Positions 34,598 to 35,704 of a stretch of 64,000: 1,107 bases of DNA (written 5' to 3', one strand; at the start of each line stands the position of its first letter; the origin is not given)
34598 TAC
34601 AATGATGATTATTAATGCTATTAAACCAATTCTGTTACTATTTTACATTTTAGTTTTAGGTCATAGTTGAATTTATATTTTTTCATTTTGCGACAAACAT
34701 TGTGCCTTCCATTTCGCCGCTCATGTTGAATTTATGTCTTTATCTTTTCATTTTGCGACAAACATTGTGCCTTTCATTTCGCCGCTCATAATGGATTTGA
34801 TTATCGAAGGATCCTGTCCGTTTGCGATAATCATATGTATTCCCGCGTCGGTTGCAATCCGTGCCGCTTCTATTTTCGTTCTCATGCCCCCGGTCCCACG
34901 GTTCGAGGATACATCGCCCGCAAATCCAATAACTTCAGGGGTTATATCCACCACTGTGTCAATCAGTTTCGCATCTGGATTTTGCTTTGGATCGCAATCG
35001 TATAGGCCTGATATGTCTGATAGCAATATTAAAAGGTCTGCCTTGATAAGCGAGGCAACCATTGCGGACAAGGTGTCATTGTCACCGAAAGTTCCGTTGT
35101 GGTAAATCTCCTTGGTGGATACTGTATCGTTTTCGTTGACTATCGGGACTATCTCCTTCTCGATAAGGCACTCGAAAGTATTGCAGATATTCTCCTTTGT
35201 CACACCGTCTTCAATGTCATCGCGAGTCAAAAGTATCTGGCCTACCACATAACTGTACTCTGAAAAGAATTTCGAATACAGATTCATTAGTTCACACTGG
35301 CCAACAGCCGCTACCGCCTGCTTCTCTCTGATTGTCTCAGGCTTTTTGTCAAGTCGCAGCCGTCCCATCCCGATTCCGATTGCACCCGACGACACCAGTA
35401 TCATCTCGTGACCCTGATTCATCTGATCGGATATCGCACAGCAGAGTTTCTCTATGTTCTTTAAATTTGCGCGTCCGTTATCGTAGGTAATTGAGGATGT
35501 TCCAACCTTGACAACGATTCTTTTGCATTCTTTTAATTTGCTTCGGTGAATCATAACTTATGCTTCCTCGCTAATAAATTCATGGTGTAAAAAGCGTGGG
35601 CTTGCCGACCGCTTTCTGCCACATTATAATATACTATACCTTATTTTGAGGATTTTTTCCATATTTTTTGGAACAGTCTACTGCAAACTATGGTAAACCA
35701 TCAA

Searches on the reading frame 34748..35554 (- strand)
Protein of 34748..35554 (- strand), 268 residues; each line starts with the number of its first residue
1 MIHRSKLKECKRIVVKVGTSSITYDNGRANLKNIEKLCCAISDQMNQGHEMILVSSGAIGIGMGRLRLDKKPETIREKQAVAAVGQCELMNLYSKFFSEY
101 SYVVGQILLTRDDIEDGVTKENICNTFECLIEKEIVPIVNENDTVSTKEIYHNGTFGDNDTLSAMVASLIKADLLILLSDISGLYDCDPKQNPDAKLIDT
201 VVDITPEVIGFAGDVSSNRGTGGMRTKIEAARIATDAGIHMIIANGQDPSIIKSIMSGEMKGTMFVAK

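Call 71: search_protein_families(library=pfam, proteins=[window:34748-35554:-], max_evalue=0.0001)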
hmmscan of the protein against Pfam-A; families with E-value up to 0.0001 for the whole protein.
window:34748-35554:- (268 aa): 1 family
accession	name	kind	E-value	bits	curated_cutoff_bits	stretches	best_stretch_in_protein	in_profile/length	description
PF00696.33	AA_kinase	-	7.5e-48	163.7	24.9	1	11-245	1-234/234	Amino acid kinase family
